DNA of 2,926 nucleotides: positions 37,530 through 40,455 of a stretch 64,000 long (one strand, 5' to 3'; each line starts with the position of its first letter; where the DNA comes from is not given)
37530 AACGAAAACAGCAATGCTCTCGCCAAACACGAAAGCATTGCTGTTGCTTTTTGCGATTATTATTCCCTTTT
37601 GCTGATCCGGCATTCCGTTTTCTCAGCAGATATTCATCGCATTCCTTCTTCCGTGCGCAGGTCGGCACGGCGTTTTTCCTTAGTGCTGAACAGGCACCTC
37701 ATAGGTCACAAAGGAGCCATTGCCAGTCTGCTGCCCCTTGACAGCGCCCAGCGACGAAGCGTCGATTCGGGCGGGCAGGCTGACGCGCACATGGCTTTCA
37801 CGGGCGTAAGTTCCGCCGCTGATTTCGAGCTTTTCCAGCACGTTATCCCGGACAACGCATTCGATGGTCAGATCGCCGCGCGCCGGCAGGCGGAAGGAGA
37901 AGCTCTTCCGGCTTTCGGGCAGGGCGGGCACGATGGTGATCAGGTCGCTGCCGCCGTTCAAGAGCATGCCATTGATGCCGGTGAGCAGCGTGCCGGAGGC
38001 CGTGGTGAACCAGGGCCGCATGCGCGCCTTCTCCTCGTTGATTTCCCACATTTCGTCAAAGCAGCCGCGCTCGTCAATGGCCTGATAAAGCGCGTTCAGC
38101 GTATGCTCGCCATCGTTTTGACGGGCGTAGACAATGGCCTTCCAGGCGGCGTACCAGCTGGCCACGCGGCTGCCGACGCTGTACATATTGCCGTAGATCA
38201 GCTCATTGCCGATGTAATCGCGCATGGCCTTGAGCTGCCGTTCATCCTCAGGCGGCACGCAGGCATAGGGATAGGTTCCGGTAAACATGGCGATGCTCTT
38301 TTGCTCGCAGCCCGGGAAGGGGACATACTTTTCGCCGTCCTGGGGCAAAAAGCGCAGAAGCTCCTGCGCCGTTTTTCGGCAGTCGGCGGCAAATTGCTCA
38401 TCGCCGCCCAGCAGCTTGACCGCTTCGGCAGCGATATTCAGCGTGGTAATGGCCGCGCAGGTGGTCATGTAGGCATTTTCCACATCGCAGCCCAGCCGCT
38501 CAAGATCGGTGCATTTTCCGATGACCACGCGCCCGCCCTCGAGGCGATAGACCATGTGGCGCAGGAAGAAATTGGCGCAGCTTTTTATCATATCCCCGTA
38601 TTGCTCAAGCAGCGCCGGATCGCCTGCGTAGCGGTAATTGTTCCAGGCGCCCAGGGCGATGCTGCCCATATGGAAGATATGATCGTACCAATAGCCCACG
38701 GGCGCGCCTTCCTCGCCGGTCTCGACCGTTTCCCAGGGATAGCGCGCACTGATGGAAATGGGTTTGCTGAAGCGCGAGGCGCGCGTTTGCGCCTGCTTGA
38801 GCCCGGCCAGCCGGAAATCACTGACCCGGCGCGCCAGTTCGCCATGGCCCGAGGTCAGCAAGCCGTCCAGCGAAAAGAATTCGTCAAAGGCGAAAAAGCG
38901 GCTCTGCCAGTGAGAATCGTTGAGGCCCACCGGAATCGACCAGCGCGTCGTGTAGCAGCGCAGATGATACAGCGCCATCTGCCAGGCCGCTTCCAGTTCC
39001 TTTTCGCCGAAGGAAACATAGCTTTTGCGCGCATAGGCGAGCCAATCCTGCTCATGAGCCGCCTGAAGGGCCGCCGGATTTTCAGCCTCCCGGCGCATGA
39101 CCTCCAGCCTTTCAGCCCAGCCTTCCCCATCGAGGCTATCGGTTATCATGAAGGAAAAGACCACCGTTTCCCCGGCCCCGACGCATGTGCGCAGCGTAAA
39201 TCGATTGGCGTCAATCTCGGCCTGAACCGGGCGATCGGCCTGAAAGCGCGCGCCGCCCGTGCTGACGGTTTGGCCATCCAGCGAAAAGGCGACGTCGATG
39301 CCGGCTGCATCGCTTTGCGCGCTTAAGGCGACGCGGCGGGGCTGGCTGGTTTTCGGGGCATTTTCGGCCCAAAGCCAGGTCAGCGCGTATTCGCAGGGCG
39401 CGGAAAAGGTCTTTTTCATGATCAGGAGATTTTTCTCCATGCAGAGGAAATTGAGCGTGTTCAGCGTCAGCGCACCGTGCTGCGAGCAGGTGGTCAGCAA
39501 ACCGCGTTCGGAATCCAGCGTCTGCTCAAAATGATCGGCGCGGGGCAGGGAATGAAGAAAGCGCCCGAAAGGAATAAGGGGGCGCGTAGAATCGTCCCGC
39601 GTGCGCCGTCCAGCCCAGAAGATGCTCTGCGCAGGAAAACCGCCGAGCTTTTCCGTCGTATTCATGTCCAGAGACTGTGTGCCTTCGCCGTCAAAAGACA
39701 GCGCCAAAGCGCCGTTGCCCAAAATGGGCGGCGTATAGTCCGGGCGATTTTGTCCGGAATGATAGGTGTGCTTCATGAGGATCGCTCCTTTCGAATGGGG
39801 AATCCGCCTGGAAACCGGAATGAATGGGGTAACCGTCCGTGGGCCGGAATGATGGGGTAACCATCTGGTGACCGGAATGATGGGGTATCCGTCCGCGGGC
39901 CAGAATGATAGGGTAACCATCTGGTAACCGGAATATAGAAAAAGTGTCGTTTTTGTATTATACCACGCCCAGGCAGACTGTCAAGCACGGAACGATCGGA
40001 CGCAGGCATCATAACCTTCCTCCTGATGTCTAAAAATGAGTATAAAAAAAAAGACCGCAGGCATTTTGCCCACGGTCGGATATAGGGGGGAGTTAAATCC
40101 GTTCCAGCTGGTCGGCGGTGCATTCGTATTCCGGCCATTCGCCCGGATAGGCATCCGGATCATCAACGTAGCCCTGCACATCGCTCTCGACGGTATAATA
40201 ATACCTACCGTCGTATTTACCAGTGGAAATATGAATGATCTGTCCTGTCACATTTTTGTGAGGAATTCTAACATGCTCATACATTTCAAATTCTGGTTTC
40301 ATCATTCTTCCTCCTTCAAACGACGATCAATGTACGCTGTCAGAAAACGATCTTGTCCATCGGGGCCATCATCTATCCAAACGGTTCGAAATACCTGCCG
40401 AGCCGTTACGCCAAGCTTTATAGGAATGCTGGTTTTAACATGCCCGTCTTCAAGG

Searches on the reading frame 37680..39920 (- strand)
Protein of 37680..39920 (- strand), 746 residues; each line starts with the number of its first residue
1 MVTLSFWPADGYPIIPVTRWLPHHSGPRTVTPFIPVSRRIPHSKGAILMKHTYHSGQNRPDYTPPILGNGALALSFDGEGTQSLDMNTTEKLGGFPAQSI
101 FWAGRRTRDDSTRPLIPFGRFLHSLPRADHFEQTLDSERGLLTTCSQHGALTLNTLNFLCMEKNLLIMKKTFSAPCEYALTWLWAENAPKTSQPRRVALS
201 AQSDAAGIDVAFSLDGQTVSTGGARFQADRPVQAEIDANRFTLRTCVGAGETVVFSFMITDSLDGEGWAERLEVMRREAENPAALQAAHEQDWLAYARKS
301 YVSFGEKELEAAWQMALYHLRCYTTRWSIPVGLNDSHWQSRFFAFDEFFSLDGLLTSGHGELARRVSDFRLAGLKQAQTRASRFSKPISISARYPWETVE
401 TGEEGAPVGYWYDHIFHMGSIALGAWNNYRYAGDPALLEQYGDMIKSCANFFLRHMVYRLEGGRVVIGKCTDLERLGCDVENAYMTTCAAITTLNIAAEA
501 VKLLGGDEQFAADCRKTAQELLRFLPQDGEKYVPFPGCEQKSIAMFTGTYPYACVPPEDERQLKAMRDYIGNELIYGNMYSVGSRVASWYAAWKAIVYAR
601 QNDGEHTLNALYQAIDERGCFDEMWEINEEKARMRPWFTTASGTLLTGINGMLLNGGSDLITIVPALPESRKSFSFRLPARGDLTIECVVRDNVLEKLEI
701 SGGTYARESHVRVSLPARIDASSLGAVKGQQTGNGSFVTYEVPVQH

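Call 3: search_protein_families(library=pfam, proteins=[window:37680-39920:-], max_evalue=0.01)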
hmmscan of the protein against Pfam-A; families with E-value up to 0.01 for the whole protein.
window:37680-39920:- (746 aa): 3 families
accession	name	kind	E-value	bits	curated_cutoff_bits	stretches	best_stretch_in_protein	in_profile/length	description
PF22124.2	Glyco_hydro_95_cat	-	1.9e-10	40.7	27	1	422-625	172-386/408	Glycosyl hydrolase family 95 catalytic domain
PF03632.21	Glyco_hydro_65m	-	3.8e-10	39.7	27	1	315-507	2-208/371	Glycosyl hydrolase family 65 central catalytic domain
PF17400.7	DUF5406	-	0.0056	17.4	25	0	441-512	9-84/116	Family of unknown function (DUF5406)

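Call 57: find_homologous_proteins(query=window:37680-39776:-, max_evalue=1e-50)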
Query window:37680-39776:- (698 aa): 148 proteins with E <= 1e-50 among 8000 candidates; the best 120 are listed.
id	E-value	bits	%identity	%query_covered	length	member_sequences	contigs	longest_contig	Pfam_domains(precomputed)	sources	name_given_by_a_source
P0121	0.0e+0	1487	91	100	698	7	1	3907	PF03632.22,PF22124.3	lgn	-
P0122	0.0e+0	1404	87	98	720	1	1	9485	PF03632.22,PF22124.3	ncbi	-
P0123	0.0e+0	1185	75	97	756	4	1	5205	PF03632.22,PF22124.3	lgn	-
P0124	0.0e+0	1134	71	97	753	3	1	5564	PF03632.22,PF22124.3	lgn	-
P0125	0.0e+0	1037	67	96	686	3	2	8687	PF03632.22,PF22124.3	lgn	-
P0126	2.7e-166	573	43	96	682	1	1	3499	PF03632.22,PF22124.3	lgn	-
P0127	4.1e-165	569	44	95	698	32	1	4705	PF03632.22,PF22124.3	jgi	-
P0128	1.6e-163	564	44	92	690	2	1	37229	PF03632.22,PF22124.3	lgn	-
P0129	1.6e-158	547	40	97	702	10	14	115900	PF03632.22,PF22124.3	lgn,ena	-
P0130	2.6e-156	540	42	92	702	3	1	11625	PF03632.22,PF22124.3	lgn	-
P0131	8.6e-156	538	40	96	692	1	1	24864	PF03632.22,PF22124.3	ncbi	-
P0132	2.1e-155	537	42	93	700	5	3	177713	PF03632.22,PF22124.3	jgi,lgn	jgi:hypothetical protein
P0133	3.8e-155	536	41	96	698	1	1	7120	PF03632.22,PF22124.3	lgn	-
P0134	1.2e-154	535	43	93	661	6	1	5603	PF03632.22,PF22124.3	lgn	-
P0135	1.6e-154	534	39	93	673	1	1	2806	PF03632.22,PF22124.3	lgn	-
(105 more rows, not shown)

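Call 58: find_encoding_contigs(protein=P0122, flank=10000, max_places=3)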
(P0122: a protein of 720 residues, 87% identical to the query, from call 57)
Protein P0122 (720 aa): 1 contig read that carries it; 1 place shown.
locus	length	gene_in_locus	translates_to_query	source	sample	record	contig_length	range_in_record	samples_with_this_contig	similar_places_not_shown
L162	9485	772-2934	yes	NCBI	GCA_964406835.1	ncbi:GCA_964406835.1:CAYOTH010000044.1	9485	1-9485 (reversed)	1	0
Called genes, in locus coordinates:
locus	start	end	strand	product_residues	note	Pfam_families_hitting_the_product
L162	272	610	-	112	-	PF02452:PemK_toxin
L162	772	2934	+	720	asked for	PF03632:Glyco_hydro_65m, PF22124:Glyco_hydro_95_cat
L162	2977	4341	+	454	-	PF01554:MatE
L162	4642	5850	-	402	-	PF01408:GFO_IDH_MocA, PF02894:GFO_IDH_MocA_C, PF22725:GFO_IDH_MocA_C3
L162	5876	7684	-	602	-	PF00578:AhpC-TSA, PF08534:Redoxin, PF00085:Thioredoxin, PF13905:Thioredoxin_8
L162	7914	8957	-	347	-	PF06224:AlkZ-like (weak)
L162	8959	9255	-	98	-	PF12675:DUF3795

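Call 59: find_encoding_contigs(protein=P0121, flank=10000, max_places=3)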
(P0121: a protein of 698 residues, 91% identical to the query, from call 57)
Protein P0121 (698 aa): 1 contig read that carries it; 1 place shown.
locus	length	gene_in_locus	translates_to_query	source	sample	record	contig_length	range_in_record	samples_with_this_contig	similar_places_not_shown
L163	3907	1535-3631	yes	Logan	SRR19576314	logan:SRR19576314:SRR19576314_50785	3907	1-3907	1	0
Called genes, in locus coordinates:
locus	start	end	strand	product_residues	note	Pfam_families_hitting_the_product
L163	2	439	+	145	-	?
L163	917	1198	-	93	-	PF14131:DUF4298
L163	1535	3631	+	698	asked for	PF03632:Glyco_hydro_65m, PF22124:Glyco_hydro_95_cat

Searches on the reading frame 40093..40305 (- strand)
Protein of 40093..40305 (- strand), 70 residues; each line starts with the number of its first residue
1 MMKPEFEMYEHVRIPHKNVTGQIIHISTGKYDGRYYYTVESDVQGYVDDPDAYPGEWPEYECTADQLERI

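Call 3: search_protein_families(library=pfam, proteins=[window:40093-40305:-], max_evalue=0.01)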
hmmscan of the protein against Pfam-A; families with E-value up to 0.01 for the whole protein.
window:40093-40305:- (70 aa): 0 families

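Call 4: search_protein_families(library=phrogs, proteins=[window:40093-40305:-], max_evalue=0.01)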
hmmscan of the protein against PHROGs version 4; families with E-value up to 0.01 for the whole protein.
window:40093-40305:- (70 aa): 0 families

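Call 55: search_protein_families(library=padloc, proteins=[window:40093-40305:-], max_evalue=0.01)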
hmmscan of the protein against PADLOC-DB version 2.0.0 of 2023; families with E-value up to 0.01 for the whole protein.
window:40093-40305:- (70 aa): 0 families

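Call 56: search_protein_families(library=ncbifam, proteins=[window:40093-40305:-], max_evalue=0.01)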
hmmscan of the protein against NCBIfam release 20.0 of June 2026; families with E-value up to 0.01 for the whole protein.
window:40093-40305:- (70 aa): 0 families

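Call 65: find_homologous_proteins(query=window:40093-40305:-, max_evalue=0.001)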
Query window:40093-40305:- (70 aa): 8 proteins with E <= 0.001 among 8 candidates.
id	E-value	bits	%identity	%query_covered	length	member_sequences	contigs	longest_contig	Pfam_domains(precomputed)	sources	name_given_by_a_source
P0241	4.7e-40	152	96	100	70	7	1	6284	-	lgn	-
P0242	1.3e-37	145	89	100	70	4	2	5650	-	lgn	-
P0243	1.4e-34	135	84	100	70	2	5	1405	-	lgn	-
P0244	1.3e-23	100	69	93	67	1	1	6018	-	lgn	-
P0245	3.2e-23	99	71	93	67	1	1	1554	-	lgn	-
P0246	1.6e-22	97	66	93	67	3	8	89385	-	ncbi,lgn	-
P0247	3.9e-22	95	66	93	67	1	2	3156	-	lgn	-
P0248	1.9e-21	93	65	93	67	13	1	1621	-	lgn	-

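Call 66: find_encoding_contigs(protein=P0241, flank=10000, max_places=4)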
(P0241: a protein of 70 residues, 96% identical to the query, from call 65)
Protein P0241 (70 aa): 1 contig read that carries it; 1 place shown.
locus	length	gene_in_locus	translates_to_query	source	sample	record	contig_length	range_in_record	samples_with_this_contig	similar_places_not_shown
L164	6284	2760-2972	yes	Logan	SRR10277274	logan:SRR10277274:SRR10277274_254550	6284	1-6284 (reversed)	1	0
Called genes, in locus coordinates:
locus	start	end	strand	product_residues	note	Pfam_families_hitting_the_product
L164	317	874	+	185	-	-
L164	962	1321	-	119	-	-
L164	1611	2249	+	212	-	PF14014:DUF4230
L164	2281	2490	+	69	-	-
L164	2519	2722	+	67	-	-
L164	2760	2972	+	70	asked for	-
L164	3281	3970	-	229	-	-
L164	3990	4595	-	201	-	-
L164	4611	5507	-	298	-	PF13306:LRR_5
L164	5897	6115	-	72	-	PF13306:LRR_5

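Call 74: predict_structure(alignment_id=A4)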
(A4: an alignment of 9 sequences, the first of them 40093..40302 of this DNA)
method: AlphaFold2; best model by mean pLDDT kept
length: 69 residues; sequences in the alignment: 9
mean_pLDDT: 52.8   pTM: 0.32
mean pLDDT of the five models: 52.8, 51.4, 50.8, 49.0, 46.6
residues with pLDDT >= 90: 0; 70-90: 1; 50-70: 40; < 50: 28
segments of 3 or more residues with pLDDT < 50: 2-5, 7-11, 14-20, 43-47, 51-56
pLDDT, mean of each block of 10 residues (from residue 1): 48 47 58 62 49 49 57
secondary structure, 60 per line:
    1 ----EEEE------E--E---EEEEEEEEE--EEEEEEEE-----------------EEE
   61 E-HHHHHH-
elements in order: E5-8 E22-30 E33-40 E58-61 H63-68
